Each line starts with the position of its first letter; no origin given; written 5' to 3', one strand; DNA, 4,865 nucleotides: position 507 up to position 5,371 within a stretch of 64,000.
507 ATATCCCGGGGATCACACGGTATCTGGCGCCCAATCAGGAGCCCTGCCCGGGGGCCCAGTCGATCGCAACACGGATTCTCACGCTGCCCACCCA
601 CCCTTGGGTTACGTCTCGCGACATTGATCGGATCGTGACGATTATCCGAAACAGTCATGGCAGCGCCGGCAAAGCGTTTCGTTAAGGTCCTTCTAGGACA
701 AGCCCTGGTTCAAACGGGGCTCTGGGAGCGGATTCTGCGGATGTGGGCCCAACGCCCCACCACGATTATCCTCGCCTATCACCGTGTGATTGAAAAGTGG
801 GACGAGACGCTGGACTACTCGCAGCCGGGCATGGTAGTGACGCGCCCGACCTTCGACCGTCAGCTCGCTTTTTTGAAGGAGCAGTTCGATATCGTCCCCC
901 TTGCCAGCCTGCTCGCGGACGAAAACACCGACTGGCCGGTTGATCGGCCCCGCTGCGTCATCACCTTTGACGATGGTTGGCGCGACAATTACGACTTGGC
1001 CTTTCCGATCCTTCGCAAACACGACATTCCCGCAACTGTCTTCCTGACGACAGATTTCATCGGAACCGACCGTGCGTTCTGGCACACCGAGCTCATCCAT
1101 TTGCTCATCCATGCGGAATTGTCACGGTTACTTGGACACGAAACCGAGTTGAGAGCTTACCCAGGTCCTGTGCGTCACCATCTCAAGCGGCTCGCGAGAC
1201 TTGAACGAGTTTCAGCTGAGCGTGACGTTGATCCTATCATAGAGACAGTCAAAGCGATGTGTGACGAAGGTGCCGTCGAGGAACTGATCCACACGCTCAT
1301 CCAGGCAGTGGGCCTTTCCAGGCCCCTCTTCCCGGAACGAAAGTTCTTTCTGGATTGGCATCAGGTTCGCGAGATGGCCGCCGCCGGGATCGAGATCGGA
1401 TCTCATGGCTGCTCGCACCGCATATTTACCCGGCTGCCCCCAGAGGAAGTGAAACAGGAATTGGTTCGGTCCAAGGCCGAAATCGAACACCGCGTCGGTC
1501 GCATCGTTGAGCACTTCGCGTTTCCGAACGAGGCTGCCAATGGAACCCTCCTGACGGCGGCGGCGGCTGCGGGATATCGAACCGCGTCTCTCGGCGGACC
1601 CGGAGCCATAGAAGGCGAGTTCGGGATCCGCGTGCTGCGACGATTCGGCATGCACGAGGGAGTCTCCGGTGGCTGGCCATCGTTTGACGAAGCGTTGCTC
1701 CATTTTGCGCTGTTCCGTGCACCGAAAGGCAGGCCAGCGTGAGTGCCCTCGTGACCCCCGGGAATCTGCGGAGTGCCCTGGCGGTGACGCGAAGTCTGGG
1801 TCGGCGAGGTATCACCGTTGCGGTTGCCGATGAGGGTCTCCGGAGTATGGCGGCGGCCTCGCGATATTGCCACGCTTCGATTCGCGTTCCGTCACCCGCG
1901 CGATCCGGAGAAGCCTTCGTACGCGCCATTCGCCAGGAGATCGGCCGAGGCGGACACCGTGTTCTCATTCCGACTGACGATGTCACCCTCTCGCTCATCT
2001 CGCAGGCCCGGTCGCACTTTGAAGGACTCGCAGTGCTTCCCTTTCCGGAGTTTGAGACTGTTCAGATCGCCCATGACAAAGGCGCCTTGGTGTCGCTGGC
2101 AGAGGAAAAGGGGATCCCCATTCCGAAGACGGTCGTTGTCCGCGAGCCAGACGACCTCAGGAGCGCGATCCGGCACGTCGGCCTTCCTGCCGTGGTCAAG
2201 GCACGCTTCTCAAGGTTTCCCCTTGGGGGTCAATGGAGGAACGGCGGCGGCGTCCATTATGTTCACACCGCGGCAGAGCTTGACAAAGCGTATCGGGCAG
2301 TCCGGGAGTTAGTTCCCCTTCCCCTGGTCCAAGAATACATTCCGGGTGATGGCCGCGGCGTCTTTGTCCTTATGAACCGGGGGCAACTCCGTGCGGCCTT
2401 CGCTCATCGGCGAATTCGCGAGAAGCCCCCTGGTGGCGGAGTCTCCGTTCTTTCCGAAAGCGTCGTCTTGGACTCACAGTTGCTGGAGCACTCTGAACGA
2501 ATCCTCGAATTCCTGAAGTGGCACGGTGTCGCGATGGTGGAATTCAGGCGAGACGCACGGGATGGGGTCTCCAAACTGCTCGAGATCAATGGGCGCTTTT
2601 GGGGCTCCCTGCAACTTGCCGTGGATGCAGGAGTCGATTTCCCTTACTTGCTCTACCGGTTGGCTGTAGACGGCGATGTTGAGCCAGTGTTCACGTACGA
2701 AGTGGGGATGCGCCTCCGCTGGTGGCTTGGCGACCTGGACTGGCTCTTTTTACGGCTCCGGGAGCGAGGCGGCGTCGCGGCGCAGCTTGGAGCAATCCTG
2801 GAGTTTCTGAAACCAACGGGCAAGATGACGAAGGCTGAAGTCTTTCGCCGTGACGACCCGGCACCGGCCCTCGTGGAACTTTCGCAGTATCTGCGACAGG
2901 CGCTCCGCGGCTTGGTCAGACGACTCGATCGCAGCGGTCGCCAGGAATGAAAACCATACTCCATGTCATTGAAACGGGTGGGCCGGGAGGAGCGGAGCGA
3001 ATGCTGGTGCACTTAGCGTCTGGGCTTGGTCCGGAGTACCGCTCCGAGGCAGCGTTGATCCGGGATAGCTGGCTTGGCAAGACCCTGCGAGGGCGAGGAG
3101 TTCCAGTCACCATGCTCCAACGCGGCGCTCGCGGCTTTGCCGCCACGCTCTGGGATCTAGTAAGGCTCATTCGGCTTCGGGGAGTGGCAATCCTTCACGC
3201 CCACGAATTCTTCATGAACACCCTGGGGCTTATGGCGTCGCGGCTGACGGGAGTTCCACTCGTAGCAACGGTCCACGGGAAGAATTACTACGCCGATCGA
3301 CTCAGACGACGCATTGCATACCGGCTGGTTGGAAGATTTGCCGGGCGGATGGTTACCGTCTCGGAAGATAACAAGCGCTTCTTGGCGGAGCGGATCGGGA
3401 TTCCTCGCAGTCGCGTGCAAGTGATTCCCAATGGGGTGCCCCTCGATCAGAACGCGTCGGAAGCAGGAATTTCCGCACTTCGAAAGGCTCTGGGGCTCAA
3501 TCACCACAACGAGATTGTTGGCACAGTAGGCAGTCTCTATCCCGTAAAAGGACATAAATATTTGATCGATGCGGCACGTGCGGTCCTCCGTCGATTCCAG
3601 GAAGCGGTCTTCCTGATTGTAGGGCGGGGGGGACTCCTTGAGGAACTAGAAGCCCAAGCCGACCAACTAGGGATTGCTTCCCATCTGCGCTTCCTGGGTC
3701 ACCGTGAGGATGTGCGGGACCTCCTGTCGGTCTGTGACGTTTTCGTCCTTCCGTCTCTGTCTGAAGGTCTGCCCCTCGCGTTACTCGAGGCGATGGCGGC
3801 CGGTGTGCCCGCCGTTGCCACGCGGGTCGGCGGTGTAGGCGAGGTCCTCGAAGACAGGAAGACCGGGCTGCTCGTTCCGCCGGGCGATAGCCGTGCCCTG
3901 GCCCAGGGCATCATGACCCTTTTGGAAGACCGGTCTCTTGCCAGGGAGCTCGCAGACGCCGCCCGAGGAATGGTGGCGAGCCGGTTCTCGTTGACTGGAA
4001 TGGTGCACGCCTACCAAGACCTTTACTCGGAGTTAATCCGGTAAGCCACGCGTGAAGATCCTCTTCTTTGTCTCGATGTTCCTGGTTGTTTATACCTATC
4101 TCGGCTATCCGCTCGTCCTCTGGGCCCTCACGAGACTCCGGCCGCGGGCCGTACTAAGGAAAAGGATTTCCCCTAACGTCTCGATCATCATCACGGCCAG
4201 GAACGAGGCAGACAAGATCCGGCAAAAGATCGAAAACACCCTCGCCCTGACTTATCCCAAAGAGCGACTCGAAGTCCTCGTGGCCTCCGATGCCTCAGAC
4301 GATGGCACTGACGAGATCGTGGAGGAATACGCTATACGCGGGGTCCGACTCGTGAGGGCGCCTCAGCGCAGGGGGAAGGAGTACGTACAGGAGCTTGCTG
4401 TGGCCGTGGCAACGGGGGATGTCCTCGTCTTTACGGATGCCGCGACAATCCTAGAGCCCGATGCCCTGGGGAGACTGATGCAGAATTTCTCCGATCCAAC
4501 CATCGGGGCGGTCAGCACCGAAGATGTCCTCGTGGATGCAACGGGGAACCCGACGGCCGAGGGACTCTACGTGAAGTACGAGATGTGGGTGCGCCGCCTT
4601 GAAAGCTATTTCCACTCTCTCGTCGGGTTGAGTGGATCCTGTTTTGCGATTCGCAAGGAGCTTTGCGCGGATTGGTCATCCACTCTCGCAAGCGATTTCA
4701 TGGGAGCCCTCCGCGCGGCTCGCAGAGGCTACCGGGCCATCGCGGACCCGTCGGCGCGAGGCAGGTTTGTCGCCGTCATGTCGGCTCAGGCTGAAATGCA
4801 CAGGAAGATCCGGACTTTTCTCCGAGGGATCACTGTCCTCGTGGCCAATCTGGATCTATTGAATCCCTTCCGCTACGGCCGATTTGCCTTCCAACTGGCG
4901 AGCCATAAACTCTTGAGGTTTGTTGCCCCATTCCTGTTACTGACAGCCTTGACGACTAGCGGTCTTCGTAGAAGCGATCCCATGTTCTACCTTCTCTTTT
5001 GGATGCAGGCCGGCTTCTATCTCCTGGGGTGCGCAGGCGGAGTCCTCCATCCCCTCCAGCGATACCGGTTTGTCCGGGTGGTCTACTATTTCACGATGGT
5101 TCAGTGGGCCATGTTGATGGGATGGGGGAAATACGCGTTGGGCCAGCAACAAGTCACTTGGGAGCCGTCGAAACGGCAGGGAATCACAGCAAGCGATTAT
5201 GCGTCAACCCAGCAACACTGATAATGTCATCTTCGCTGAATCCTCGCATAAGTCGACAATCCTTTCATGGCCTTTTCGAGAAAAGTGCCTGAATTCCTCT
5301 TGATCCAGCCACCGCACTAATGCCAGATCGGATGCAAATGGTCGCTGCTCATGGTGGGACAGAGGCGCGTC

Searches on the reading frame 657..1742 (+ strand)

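Call 11: search_protein_families(library=ncbifam, proteins=[window:657-1742:+], max_evalue=0.00001)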
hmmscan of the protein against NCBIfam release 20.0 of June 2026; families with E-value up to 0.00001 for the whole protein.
window:657-1742:+ (361 aa): 6 families
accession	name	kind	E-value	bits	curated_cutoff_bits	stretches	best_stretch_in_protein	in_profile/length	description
TIGR03938.2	deacetyl_PgaB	equivalog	9.7e-19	67.1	321.9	1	35-138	2-104/621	poly-beta-1,6-N-acetyl-D-glucosamine N-deacetylase PgaB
TIGR02764.1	spore_ybaN_pdaB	equivalog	5.7e-13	49.1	237.4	1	236-309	50-123/191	polysaccharide deacetylase family sporulation protein PdaB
NF011177.0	PRK14582.1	equivalog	4.4e-09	35.2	923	0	35-128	48-137/671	poly-beta-1,6-N-acetyl-D-glucosamine N-deacetylase PgaB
NF011176.0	PRK14581.1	equivalog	7.6e-09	34.3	1091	1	28-129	42-138/673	poly-beta-1,6-N-acetyl-D-glucosamine N-deacetylase PgaB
TIGR03933.1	PIA_icaB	equivalog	4.5e-08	32.9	248.35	1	61-149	35-122/245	intercellular adhesin biosynthesis polysaccharide N-deacetylase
TIGR02873.1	spore_ylxY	hypoth_equivalog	7.1e-06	25.4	391.5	0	237-309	130-202/268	probable sporulation protein, polysaccharide deacetylase family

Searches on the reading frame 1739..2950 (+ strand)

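Call 11: search_protein_families(library=ncbifam, proteins=[window:1739-2950:+], max_evalue=0.00001)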
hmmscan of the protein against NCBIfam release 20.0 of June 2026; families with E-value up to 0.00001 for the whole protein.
window:1739-2950:+ (403 aa): 11 families
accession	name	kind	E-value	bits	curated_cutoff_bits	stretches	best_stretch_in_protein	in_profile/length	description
NF005315.0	PRK06849.1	equivalog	2.4e-16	59.7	406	1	2-270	6-260/389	hypothetical protein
NF009402.0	PRK12767.1-1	equivalog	4.4e-16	58.6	218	1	45-329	48-318/329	carbamoyl phosphate synthase-like protein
NF009405.0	PRK12767.1-4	equivalog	9.8e-15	54.3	390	1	22-319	24-298/320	carbamoyl phosphate synthase-like protein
NF009406.0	PRK12767.1-5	equivalog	4.5e-10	39.1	271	1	81-307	80-291/327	carbamoyl phosphate synthase-like protein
NF009404.0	PRK12767.1-3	equivalog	4.9e-09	35.5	316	1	20-321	22-319/344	carbamoyl phosphate synthase-like protein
NF010623.0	PRK14016.1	subfamily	1.1e-08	33.8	877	1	108-211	209-305/871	cyanophycin synthetase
TIGR00768.1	rimK_fam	subfamily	1.8e-08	34.1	143.4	1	92-213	66-183/276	RimK family alpha-L-glutamate ligase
TIGR02068.2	cya_phycin_syn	equivalog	2e-07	29.4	850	1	107-213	207-306/862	cyanophycin synthetase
NF002563.0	PRK02186.1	subfamily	5.4e-07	28.2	625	1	100-211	94-198/890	argininosuccinate lyase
NF004679.0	PRK06019.1-5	equivalog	4.2e-06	25.8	326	1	102-269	88-251/376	5-(carboxyamino)imidazole ribonucleotide synthase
TIGR02144.1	LysX_arch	equivalog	6.6e-06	25.4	275.6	1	104-220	78-190/281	lysine biosynthesis protein LysX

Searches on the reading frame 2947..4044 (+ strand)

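Call 11: search_protein_families(library=ncbifam, proteins=[window:2947-4044:+], max_evalue=0.00001)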
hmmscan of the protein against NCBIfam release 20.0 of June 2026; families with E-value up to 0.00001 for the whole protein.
window:2947-4044:+ (365 aa): 42 families (the best 25 are shown)
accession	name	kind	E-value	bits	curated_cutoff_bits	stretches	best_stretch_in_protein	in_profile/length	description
TIGR03088.1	stp2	hypoth_equivalog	2.4e-62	211.1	409.05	1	3-363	3-373/374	TIGR03088 family PEP-CTERM/XrtA system glycosyltransferase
TIGR03999.1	thiol_BshA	equivalog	1.8e-41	142.3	273.7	1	75-364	80-374/375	N-acetyl-alpha-D-glucosaminyl L-malate synthase BshA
TIGR04063.1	stp3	hypoth_equivalog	4.4e-39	134.5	442.05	1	70-364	83-396/397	TIGR04063 family PEP-CTERM/XrtA system glycosyltransferase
NF041876.1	EPS_EpsE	equivalog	2.1e-38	132.6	400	1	63-349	97-382/389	exopolysaccharide biosynthesis GT4 family glycosyltransferase EpsE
TIGR03449.1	mycothiol_MshA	equivalog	7.2e-32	110.8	462.5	1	81-363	104-403/406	D-inositol-3-phosphate glycosyltransferase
TIGR02149.1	glgA_Coryne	subfamily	5.6e-30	104.7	302.4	1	71-363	75-390/391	glycogen synthase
NF011726.0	PRK15179.1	equivalog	7.6e-28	97.2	733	1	96-359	417-690/694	Vi polysaccharide biosynthesis protein TviE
NF047684.1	TeichurnBiosyTuaC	equivalog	1e-27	97.1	550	1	81-364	110-390/391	teichuronic acid biosynthesis protein TuaC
NF038011.1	PelF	equivalog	5.3e-27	95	100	1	130-360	256-489/489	GT4 family glycosyltransferase PelF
NF038229.1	Glyco4_Geo_Pelo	equivalog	7.5e-26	90.9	400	1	81-364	60-337/338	GPMC system family 4 glycosyltransferase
TIGR04157.1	glyco_rSAM_CFB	subfamily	1.8e-25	89.8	400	1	131-360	169-406/406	TIGR04157 family glycosyltransferase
NF050056.1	ProtGlycPglH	equivalog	1.2e-21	77.2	600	1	95-360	101-350/354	GalNAc-alpha-(1->4)-GalNAc-alpha-(1->3)-diNAcBac-PP-undecaprenol alpha-1,4-N-acetyl-D-galactosaminyltransferase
TIGR04047.1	MSMEG_0565_glyc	hypoth_equivalog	2e-21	76.5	259.85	1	80-360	87-371/373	MSMEG_0565 family glycosyltransferase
NF007640.0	PRK10307.1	subfamily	4.5e-19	68.6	276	1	135-347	175-391/411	WcaI family glycosyltransferase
NF053787.1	GlcN_PG_synth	equivalog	3.9e-17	62.1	480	1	149-364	160-360/361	N-acetylglucosaminyl phosphatidylglycerol synthase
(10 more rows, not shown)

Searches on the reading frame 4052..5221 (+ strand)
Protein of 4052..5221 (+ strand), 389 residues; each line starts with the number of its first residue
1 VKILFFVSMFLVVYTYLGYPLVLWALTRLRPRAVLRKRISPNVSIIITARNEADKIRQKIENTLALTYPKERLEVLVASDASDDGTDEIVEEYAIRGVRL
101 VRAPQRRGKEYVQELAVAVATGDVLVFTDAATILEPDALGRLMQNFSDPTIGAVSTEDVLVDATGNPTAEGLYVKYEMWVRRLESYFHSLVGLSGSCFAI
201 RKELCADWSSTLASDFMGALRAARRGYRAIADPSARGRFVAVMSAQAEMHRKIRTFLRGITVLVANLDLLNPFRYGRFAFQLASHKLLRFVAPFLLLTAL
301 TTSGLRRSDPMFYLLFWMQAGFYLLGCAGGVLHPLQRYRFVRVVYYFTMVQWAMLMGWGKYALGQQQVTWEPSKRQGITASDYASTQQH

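Call 11: search_protein_families(library=ncbifam, proteins=[window:4052-5221:+], max_evalue=0.00001)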
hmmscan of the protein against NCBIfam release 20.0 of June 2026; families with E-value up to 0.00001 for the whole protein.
window:4052-5221:+ (389 aa): 11 families
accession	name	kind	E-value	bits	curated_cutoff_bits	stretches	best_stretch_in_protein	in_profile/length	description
TIGR03965.1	mycofact_glyco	equivalog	1.4e-16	60.5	280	1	30-159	64-192/467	mycofactocin biosynthesis glycosyltransferase MftF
TIGR03937.1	PgaC_IcaA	equivalog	9.2e-16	57.8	422.3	1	30-155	34-160/407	poly-beta-1,6-N-acetyl-D-glucosamine synthase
TIGR03469.1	HpnB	hypoth_equivalog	4.7e-10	39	379.25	1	30-150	33-164/386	hopene-associated glycosyltransferase HpnB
NF041875.1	EPS_EpsD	equivalog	7.9e-10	38.6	370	1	43-147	1-105/325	exopolysaccharide biosynthesis glycosyltransferase EpsD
TIGR04283.1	glyco_like_mftF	equivalog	2.8e-09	36.9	182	1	43-146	1-97/221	TIGR04283 family arsenosugar biosynthesis glycosyltransferase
TIGR04242.1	nodulat_NodC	equivalog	4.5e-09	35.7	550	1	35-155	42-165/395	chitooligosaccharide synthase NodC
NF041865.1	EpsU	equivalog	3.3e-08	32.9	700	1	9-138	7-133/394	exopolysaccharide biosynthesis GT2 family glycosyltransferase EpsU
TIGR03111.1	glyc2_xrt_Gpos1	hypoth_equivalog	2.1e-07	30.1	363.95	1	38-195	46-202/439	TIGR03111 family XrtG-associated glycosyltransferase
NF007482.0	PRK10073.1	equivalog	2.2e-07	30.2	423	1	40-144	5-108/334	glycosyltransferase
NF010496.0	PRK13915.1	equivalog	4.7e-06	25.9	262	1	33-132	23-127/307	glucosyl-3-phosphoglycerate synthase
NF047683.1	TeichurnBiosyTuaG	equivalog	7.5e-06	25.8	400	0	39-151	4-116/252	teichuronic acid biosynthesis protein TuaG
